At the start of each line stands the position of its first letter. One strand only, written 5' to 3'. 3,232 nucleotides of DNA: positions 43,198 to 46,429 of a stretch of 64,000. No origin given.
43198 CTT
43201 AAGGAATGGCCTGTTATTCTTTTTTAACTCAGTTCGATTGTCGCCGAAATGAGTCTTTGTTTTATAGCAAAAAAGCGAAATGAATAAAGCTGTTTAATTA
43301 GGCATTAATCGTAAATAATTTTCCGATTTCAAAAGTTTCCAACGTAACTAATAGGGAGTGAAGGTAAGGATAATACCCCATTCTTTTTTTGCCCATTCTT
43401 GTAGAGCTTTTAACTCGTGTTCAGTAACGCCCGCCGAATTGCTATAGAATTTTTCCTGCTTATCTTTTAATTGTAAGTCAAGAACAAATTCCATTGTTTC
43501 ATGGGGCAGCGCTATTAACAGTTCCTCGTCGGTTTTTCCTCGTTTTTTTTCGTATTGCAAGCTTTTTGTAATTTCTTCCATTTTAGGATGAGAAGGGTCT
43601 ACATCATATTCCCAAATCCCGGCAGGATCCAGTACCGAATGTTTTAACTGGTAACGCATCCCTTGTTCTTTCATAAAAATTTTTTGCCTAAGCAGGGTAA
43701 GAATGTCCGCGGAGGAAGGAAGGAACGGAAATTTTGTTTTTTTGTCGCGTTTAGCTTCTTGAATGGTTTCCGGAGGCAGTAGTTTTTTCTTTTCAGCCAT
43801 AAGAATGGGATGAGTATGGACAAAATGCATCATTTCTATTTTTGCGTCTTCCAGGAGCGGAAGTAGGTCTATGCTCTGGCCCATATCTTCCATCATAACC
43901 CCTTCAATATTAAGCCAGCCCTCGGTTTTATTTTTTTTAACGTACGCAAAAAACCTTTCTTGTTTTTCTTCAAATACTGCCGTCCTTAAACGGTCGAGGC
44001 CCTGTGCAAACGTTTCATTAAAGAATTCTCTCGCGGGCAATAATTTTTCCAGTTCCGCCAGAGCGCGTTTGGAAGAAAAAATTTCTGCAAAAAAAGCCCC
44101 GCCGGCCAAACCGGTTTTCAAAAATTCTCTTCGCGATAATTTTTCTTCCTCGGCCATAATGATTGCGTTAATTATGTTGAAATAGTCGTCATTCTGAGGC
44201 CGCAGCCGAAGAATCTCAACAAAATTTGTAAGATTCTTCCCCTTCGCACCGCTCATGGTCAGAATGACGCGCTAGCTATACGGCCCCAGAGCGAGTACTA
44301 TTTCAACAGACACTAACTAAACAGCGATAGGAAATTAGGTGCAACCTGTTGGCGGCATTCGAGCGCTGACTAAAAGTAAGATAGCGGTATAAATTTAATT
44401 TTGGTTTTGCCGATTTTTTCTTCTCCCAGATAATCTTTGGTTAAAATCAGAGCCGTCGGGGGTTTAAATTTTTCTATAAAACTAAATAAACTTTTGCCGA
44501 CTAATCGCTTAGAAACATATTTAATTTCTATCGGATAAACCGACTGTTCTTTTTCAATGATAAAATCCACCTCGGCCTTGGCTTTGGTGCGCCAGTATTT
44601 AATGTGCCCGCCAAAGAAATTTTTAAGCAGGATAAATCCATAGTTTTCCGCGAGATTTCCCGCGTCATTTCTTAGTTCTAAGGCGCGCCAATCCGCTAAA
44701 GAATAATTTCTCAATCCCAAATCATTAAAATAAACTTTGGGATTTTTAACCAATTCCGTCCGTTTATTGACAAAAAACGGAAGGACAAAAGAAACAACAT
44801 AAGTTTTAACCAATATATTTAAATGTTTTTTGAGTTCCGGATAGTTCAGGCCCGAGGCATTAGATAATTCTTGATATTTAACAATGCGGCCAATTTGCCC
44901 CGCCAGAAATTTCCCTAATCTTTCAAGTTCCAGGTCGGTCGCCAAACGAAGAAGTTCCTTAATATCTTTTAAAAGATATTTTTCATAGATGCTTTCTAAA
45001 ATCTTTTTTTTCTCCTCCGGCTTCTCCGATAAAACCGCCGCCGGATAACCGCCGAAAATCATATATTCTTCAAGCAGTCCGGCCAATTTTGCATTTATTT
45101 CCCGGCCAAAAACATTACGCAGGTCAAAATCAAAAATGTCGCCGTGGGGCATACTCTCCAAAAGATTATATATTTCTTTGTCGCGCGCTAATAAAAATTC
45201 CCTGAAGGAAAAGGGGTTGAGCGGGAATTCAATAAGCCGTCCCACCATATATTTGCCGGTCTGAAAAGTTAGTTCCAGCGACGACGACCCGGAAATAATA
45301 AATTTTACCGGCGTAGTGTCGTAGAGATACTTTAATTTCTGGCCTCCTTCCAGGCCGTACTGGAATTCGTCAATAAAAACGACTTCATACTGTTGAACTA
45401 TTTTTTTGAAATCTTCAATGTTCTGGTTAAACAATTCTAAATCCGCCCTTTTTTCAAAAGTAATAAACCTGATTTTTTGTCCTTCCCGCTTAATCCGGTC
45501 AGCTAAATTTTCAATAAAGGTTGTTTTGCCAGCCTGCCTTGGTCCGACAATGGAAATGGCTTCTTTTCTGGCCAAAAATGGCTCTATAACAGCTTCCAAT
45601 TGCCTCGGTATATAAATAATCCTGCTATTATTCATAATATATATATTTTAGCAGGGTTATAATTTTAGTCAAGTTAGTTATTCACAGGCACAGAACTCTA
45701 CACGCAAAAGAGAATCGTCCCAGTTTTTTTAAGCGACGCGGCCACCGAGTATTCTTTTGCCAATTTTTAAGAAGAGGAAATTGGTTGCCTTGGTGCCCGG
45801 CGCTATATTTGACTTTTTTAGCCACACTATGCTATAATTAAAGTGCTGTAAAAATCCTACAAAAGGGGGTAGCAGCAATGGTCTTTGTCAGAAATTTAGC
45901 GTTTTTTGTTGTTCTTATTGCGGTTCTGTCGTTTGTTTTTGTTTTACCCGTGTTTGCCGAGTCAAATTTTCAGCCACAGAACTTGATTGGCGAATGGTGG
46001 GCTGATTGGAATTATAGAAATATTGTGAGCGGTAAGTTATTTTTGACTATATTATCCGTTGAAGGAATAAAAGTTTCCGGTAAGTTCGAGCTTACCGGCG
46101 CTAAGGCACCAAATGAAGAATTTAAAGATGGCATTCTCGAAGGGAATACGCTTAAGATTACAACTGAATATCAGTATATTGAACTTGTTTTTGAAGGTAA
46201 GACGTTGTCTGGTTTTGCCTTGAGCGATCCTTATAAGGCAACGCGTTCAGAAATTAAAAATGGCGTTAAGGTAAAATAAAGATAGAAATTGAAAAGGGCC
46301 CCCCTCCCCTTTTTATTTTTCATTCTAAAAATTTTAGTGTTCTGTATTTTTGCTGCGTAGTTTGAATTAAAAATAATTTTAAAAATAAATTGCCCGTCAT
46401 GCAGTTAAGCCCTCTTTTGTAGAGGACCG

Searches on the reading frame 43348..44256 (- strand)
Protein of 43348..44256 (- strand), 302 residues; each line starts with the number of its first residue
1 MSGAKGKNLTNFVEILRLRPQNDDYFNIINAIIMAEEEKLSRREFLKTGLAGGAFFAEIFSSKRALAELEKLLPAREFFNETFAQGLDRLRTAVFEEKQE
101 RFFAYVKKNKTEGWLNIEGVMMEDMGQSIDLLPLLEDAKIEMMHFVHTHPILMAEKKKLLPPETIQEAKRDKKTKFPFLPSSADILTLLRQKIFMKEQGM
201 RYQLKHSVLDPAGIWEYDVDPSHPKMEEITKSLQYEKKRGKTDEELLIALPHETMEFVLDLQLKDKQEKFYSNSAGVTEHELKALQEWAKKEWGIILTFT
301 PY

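Call 4: search_protein_families(library=pfam, proteins=[window:43348-44256:-], max_evalue=0.01)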
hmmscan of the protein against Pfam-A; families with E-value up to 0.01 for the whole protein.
window:43348-44256:- (302 aa): 1 family
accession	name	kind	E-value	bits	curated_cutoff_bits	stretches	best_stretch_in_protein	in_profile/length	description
PF10518.14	TAT_signal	-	0.0012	19.2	22.7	1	39-54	1-16/21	TAT (twin-arginine translocation) pathway signal sequence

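Call 5: search_protein_families(library=ncbifam, proteins=[window:43348-44256:-], max_evalue=0.01)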
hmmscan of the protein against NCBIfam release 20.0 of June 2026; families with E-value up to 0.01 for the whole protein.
window:43348-44256:- (302 aa): 1 family
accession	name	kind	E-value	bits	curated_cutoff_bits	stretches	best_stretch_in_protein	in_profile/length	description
TIGR01010.1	BexC_CtrB_KpsE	subfamily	0.0018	17.4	437.5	1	58-108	71-120/362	polysaccharide export inner-membrane protein, BexC/CtrB/KpsE family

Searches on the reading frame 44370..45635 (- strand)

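Call 4: search_protein_families(library=pfam, proteins=[window:44370-45635:-], max_evalue=0.01)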
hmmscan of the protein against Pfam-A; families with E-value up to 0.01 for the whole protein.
window:44370-45635:- (421 aa): 13 families
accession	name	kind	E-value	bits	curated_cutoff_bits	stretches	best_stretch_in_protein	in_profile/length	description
PF13635.12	DUF4143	-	3.6e-31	108.5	28.1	1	223-373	2-159/160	Domain of unknown function (DUF4143)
PF13173.12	AAA_14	-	6.7e-26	91.2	27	1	24-148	2-129/129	AAA domain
PF13401.12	AAA_22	-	2.6e-05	25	27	0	24-63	5-44/130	AAA domain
PF13481.12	AAA_25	-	0.001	19.2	27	1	10-53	19-61/195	AAA domain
PF00448.28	SRP54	-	0.0021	18.2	22.7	0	26-59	3-36/196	SRP54-type protein, GTPase domain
PF19993.5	DO-GTPase2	-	0.0037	17.4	27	1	26-74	2-48/226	Double-GTPase 2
PF13479.12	AAA_24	-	0.0039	17.5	27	1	26-90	4-72/195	AAA domain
PF13191.12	AAA_16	-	0.0079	17.1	32.6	0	12-57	11-55/167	AAA ATPase domain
PF01695.23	IstB_IS21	-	0.0084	16.1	24.1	0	20-93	88-164/238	IstB-like ATP binding protein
PF21294.4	Polysacc_lyase_14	-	0.0085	16.3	27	0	331-358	185-212/215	Polysaccharide lyase 14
PF20720.3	nSTAND3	-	0.0089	16.2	27.2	0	20-91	13-74/155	Novel STAND NTPase 3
PF03205.20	MobB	-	0.0093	16.3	26.6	0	27-58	2-33/133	Molybdopterin guanine dinucleotide synthesis protein B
PF06745.19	ATPase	-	0.0094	15.8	26.6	0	19-91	14-89/231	KaiC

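Call 5: search_protein_families(library=ncbifam, proteins=[window:44370-45635:-], max_evalue=0.01)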
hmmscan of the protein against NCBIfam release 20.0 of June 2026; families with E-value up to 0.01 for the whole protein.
window:44370-45635:- (421 aa): 7 families
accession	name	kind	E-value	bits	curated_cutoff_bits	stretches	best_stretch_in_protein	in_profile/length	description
NF006616.1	PRK09183.1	subfamily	0.00019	20.8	300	1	20-93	96-173/253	IS21-like element helper ATPase IstB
NF038214.1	IS21_help_AAA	equivalog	0.00037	20.2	200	1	20-100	86-169/232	IS21-like element helper ATPase IstB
NF010170.0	PRK13651.1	equivalog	0.0007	18.6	432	1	21-70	30-79/308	cobalt transporter ATP-binding subunit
TIGR03499.1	FlhF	equivalog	0.0045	17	174.15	1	12-60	184-236/286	flagellar biosynthesis GTPase FlhF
TIGR00176.1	mobB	equivalog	0.0052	16.8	76.2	1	27-59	2-34/155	molybdopterin-guanine dinucleotide biosynthesis protein B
NF000355.4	ribo_prot_ABC_F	equivalog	0.0076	15.2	380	0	22-77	337-389/499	ribosomal protection-like ABC-F family protein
NF010335.0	PRK13764.1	equivalog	0.0099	14.4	340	0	15-70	254-307/613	ATPase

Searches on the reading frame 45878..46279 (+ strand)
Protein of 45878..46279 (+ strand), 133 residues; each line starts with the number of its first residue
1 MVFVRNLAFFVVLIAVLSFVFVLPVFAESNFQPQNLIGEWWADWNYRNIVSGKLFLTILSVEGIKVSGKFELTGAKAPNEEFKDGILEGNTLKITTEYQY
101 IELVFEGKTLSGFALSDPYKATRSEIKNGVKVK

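Call 4: search_protein_families(library=pfam, proteins=[window:45878-46279:+], max_evalue=0.01)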
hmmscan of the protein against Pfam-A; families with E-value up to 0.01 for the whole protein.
window:45878-46279:+ (133 aa): 0 families

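Call 5: search_protein_families(library=ncbifam, proteins=[window:45878-46279:+], max_evalue=0.01)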
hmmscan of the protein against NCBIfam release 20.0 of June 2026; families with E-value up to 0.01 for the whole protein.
window:45878-46279:+ (133 aa): 0 families

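Call 52: search_protein_families(library=pfam, proteins=[window:45878-46279:+], max_evalue=0.05)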
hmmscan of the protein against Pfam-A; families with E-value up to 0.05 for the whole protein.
window:45878-46279:+ (133 aa): 0 families
